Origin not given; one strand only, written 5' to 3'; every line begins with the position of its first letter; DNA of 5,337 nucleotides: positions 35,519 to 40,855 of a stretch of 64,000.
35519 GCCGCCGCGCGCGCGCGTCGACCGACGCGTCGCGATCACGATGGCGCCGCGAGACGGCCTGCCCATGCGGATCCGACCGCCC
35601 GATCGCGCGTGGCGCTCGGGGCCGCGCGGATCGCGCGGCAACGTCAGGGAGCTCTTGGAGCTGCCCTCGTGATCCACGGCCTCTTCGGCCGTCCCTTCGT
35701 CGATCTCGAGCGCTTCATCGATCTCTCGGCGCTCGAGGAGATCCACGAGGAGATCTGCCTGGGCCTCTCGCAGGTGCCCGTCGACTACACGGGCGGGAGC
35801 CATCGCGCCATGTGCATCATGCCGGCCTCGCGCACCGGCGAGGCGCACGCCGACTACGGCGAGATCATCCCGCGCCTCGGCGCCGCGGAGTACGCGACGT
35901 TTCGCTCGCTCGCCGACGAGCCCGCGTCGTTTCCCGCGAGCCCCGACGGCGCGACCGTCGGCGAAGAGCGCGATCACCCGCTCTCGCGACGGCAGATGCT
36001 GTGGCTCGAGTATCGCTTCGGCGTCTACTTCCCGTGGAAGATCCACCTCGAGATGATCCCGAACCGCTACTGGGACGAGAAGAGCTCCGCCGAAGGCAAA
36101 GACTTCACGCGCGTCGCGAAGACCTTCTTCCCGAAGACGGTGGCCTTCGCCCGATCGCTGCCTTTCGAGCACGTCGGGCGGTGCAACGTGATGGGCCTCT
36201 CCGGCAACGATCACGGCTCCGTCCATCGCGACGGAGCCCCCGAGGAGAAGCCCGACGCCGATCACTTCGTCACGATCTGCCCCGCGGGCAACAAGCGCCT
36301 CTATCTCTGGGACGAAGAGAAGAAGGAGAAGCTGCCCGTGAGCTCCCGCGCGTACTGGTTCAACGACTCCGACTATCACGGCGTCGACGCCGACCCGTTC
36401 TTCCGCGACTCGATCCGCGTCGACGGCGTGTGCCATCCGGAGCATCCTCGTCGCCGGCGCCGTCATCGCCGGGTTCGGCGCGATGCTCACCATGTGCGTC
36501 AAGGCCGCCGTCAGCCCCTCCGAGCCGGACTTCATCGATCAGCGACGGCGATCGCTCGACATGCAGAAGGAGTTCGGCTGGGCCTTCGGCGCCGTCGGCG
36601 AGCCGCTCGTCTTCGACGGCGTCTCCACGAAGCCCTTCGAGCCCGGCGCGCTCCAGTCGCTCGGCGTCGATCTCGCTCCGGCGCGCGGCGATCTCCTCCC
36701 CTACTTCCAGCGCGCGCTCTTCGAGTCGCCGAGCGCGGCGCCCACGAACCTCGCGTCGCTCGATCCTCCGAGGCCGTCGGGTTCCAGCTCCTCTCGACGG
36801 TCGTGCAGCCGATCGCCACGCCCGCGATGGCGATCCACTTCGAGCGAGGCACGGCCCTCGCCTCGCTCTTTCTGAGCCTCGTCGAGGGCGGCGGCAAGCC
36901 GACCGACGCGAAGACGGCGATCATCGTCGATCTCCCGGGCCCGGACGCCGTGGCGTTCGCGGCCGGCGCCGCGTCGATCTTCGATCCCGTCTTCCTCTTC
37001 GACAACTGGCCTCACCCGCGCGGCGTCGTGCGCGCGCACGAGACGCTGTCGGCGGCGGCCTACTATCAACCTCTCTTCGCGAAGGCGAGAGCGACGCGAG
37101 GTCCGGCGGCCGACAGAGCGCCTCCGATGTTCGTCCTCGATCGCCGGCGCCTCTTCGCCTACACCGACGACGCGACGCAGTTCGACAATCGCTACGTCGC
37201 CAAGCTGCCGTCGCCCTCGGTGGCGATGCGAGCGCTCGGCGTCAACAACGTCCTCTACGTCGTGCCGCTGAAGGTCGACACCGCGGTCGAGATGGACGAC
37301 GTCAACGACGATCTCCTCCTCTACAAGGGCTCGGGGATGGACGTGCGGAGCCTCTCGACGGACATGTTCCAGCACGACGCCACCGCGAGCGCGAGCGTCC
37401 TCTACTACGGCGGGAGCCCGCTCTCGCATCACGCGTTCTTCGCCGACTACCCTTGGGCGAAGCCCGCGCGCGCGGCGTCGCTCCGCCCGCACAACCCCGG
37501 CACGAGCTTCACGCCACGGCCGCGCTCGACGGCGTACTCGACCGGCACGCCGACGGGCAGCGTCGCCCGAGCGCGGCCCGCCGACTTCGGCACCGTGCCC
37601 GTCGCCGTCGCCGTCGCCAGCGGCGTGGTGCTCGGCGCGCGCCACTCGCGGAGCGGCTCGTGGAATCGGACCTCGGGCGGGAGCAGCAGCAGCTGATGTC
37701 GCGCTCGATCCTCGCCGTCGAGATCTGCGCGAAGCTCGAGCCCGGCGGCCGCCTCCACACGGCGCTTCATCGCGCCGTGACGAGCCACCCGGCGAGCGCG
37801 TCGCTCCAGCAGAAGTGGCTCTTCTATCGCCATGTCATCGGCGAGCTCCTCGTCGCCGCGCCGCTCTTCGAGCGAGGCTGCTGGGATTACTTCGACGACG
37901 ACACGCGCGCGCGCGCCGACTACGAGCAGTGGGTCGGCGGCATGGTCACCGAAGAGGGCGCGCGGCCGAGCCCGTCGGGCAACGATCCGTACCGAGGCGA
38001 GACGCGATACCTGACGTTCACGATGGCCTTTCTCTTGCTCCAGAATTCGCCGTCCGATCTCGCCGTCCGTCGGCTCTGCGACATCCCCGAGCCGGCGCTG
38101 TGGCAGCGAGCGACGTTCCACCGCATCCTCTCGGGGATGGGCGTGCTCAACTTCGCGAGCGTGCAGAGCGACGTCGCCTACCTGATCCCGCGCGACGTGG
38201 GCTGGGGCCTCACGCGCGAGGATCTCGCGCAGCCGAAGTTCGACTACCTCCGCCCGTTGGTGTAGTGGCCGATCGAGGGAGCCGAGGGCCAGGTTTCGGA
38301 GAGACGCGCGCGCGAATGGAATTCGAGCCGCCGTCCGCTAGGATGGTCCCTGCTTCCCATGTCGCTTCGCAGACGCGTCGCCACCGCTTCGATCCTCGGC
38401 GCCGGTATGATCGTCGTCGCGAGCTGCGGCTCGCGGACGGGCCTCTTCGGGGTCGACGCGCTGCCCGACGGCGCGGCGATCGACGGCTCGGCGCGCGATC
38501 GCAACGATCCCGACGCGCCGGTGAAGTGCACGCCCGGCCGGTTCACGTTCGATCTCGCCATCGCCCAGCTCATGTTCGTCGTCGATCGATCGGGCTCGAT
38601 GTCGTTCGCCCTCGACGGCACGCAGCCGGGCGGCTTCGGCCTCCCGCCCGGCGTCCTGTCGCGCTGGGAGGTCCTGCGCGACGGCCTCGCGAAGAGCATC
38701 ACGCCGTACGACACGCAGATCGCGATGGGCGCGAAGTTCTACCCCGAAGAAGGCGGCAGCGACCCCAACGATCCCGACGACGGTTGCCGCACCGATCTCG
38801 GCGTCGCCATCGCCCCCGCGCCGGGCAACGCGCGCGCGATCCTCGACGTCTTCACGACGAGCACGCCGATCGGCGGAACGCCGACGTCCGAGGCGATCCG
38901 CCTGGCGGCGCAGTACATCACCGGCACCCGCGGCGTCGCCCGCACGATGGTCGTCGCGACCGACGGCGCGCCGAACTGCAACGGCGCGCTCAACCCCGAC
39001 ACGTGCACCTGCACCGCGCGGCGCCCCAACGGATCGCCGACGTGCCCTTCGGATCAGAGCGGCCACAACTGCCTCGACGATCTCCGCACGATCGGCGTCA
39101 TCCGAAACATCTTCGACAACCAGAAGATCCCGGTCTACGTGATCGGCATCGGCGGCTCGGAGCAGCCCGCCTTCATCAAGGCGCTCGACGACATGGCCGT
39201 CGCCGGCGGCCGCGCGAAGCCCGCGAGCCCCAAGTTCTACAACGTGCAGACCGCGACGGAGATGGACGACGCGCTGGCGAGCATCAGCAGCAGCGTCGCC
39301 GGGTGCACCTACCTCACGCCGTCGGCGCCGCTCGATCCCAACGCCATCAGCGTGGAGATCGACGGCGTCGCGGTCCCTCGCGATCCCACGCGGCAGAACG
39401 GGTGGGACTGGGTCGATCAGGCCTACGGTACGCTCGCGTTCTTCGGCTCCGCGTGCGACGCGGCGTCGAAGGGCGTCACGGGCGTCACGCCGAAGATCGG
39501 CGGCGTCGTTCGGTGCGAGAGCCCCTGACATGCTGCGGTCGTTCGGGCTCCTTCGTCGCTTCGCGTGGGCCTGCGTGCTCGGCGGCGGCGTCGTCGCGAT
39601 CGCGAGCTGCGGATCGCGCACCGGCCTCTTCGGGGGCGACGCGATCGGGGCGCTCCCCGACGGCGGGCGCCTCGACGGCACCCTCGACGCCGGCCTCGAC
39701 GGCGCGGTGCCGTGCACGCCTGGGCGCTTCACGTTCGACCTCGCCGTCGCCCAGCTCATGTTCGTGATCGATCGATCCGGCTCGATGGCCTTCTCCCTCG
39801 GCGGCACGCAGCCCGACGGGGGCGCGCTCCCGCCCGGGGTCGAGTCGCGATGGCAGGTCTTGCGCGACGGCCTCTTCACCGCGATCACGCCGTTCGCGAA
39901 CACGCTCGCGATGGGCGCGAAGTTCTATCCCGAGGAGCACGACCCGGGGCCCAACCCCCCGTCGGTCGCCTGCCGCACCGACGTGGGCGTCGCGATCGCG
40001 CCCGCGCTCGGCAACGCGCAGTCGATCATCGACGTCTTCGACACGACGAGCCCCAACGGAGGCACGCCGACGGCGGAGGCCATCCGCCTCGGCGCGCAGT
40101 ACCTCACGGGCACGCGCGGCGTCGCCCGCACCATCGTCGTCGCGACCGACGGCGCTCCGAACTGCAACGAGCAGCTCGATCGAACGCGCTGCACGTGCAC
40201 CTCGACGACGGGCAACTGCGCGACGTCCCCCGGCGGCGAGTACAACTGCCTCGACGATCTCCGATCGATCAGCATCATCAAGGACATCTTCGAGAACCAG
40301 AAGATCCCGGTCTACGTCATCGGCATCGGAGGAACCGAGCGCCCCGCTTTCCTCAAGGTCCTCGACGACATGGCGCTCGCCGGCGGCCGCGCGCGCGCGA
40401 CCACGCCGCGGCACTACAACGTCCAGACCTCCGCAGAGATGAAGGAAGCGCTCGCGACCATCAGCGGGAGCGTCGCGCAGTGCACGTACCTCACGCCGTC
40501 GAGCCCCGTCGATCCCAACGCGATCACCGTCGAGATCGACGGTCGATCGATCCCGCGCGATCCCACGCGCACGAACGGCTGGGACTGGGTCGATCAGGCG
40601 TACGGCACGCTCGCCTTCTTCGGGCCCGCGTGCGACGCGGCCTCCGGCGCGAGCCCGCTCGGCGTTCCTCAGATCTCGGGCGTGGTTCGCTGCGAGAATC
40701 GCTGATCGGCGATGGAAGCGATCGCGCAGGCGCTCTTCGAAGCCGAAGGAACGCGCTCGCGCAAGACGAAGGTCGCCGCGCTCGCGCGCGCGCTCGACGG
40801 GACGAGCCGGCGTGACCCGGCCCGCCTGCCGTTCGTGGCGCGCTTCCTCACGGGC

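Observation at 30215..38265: AfsK/AfsR-like kinase-regulator pair with a domain-permuted regulator, abutting a P450/oxygenase operon of unknown substrate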

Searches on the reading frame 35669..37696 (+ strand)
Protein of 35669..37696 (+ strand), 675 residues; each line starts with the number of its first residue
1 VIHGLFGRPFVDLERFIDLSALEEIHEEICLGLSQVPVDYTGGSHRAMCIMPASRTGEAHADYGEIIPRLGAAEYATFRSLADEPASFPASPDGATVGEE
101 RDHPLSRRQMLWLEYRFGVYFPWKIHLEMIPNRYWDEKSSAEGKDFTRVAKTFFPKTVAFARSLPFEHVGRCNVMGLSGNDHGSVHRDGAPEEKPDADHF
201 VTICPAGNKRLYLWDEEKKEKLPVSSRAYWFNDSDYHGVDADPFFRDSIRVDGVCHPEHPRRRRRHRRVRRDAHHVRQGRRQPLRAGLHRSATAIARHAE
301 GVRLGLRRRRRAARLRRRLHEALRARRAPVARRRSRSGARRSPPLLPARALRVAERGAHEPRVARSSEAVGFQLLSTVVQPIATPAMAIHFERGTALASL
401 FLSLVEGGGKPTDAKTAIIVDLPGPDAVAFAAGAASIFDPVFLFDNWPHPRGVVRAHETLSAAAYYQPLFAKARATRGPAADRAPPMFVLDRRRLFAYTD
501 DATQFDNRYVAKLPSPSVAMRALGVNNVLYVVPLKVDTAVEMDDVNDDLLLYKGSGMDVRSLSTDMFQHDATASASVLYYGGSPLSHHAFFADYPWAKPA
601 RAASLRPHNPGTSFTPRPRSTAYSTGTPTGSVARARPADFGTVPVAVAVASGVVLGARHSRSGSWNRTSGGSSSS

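Call 12: search_protein_families(library=pfam, proteins=[window:35669-37696:+], max_evalue=0.01)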
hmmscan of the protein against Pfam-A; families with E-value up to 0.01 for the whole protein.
window:35669-37696:+ (675 aa): 0 families

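Call 91: list_cluster_members(proteins=[window:35669-37693:+, window:37696-38262:+, window:32722-34137:+])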
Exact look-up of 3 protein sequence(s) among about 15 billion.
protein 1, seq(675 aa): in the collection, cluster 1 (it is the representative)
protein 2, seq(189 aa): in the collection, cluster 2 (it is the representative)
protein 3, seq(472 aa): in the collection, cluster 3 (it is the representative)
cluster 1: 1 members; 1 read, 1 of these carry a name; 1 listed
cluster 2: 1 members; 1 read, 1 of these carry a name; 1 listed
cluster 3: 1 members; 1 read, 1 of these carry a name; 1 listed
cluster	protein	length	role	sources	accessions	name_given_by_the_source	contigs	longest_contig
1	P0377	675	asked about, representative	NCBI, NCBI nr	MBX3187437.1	MAG: hypothetical protein KF819_10500 [Labilithrix sp.] | hypothetical protein [Labilithrix sp.]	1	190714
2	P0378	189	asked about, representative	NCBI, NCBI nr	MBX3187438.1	MAG: hypothetical protein KF819_10505 [Labilithrix sp.] | hypothetical protein [Labilithrix sp.]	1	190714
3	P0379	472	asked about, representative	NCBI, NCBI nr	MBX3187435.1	MAG: serine/threonine protein kinase [Labilithrix sp.] | serine/threonine protein kinase [Labilithrix sp.]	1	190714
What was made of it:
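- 36770..37696 (+): Y, C-terminal part, back in the frame of X after a 1-nt shift near 36775. NCBI annotates 35669-37696 as one 675-aa hypothetical protein, a singleton cluster (call 91).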

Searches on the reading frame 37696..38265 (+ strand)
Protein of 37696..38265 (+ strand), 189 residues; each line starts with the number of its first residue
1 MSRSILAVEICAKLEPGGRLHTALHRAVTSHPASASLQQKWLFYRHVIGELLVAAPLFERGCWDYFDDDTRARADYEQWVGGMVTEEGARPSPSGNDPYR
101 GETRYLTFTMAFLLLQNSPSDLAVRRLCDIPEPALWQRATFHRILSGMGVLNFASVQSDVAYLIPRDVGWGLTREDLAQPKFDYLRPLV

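Call 12: search_protein_families(library=pfam, proteins=[window:37696-38265:+], max_evalue=0.01)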
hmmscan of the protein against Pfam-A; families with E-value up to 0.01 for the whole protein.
window:37696-38265:+ (189 aa): 0 families

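Call 14: search_protein_families(library=pfam, proteins=[window:37696-38265:+], max_evalue=10)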
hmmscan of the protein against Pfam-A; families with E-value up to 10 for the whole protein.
window:37696-38265:+ (189 aa): 0 families

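Call 41: search_protein_families(library=ncbifam, proteins=[window:37696-38265:+], max_evalue=0.01)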
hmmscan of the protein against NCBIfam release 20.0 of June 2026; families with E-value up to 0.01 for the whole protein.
window:37696-38265:+ (189 aa): 0 families

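Call 82: search_solved_structures(query=A5, max_evalue=10, show_alignments=2)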
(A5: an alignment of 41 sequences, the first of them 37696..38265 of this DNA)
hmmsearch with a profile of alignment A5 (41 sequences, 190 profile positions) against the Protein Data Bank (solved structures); distinct sequences matched with E-value up to 10: 60.
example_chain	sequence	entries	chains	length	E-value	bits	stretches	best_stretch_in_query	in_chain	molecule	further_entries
1ruz_I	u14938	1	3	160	0.5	13.6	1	38-70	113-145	hemagglutinin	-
4jug_B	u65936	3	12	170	0.54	13.5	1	38-70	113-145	Hemagglutinin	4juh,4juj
4gxu_B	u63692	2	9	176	0.57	13.4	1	38-70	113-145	Hemagglutinin HA2 chain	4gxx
3gbn_B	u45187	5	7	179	0.59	13.4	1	38-70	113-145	Hemagglutinin | Hemagglutinin, HA2 Subunit | Hemagglutinin HA2 chain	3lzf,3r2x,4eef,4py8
1rd8_B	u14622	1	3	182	0.6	13.4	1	38-70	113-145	hemagglutinin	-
9mtg_B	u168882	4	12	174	0.64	13.3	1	38-68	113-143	Hemagglutinin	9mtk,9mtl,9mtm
7x6o_B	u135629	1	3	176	0.65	13.2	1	38-68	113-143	Hemagglutinin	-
4jtv_B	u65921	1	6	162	0.67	13.2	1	38-68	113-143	Hemagglutinin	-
5vmc_B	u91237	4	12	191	0.67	13.2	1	38-70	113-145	Hemagglutinin HA2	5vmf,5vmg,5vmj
9n5z_F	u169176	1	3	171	0.67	13.2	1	38-68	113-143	Hemagglutinin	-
4jtx_B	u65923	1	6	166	0.68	13.2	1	38-68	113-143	Hemagglutinin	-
4ju0_B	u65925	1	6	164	0.68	13.2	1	38-68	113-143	Hemagglutinin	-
7t3d_B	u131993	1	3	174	0.69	13.2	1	38-68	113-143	Hemagglutinin HA2 chain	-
4lxv_B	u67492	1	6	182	0.7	13.1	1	38-68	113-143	Hemagglutinin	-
3ztn_B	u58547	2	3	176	0.7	13.1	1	38-68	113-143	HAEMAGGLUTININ | Hemagglutinin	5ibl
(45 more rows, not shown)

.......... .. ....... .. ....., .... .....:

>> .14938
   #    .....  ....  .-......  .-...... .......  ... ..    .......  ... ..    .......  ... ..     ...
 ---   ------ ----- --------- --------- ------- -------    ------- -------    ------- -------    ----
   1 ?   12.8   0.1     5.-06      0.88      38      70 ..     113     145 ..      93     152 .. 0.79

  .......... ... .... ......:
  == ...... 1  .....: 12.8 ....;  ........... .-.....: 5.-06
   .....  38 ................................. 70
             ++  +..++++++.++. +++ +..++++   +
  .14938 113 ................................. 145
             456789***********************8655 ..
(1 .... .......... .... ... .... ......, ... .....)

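Call 83: search_protein_families(library=padloc, proteins=[window:37696-38265:+], max_evalue=0.001)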
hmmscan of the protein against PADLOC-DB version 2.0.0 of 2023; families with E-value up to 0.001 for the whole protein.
window:37696-38265:+ (189 aa): 0 families

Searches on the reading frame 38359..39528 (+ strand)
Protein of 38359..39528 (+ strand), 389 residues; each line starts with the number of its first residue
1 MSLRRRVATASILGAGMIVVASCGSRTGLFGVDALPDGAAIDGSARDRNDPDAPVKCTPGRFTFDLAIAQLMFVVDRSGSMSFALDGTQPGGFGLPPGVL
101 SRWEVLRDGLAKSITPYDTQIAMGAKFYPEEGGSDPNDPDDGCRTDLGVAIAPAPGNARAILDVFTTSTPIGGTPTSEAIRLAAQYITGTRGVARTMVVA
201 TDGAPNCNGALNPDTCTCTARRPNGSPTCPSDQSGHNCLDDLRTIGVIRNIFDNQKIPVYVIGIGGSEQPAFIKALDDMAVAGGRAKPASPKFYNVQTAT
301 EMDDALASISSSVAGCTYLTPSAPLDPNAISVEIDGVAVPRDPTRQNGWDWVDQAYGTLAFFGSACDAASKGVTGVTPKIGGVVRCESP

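Call 12: search_protein_families(library=pfam, proteins=[window:38359-39528:+], max_evalue=0.01)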
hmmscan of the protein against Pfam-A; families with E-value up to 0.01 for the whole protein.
window:38359-39528:+ (389 aa): 2 families
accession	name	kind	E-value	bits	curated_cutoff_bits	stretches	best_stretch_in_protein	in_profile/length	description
PF00092.34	VWA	-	0.0005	20.8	23.8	0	168-303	72-169/174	von Willebrand factor type A domain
PF13519.12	VWA_2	-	0.00076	20.5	27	0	71-84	1-14/107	von Willebrand factor type A domain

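Call 41: search_protein_families(library=ncbifam, proteins=[window:38359-39528:+], max_evalue=0.01)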
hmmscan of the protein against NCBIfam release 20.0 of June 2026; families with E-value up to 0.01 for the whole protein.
window:38359-39528:+ (389 aa): 1 family
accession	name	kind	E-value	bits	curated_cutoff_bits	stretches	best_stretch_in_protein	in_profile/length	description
NF033757.1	gliding_CglB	equivalog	1.6e-21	76.8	200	1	166-369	160-383/402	adventurous gliding motility lipoprotein CglB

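Call 83: search_protein_families(library=padloc, proteins=[window:38359-39528:+], max_evalue=0.001)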
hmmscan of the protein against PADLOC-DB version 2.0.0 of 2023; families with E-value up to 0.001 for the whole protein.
window:38359-39528:+ (389 aa): 0 families

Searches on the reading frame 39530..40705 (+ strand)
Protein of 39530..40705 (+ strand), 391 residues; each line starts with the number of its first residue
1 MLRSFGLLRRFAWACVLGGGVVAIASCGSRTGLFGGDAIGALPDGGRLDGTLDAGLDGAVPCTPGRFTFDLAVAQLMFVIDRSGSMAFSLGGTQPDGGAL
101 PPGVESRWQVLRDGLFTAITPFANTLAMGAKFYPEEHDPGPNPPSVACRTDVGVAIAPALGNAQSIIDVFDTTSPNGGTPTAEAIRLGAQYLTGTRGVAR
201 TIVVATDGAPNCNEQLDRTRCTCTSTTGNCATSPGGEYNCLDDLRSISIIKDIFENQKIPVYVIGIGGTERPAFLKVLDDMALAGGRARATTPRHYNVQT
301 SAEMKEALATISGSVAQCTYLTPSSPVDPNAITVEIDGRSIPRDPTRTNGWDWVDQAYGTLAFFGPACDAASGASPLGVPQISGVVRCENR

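Call 12: search_protein_families(library=pfam, proteins=[window:39530-40705:+], max_evalue=0.01)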
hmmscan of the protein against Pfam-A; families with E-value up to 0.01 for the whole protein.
window:39530-40705:+ (391 aa): 2 families
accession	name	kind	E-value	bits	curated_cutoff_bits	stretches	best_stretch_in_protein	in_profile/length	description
PF13519.12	VWA_2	-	7.6e-05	23.7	27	0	161-208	57-106/107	von Willebrand factor type A domain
PF00092.34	VWA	-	0.00022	21.9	23.8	0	169-282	68-151/174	von Willebrand factor type A domain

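Call 41: search_protein_families(library=ncbifam, proteins=[window:39530-40705:+], max_evalue=0.01)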
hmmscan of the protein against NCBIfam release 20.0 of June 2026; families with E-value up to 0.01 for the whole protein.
window:39530-40705:+ (391 aa): 1 family
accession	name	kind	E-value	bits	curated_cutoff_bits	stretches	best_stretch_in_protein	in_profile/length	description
NF033757.1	gliding_CglB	equivalog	2.1e-24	86.3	200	1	167-291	156-285/402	adventurous gliding motility lipoprotein CglB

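Call 83: search_protein_families(library=padloc, proteins=[window:39530-40705:+], max_evalue=0.001)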
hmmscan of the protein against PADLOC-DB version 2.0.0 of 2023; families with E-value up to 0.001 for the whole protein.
window:39530-40705:+ (391 aa): 0 families
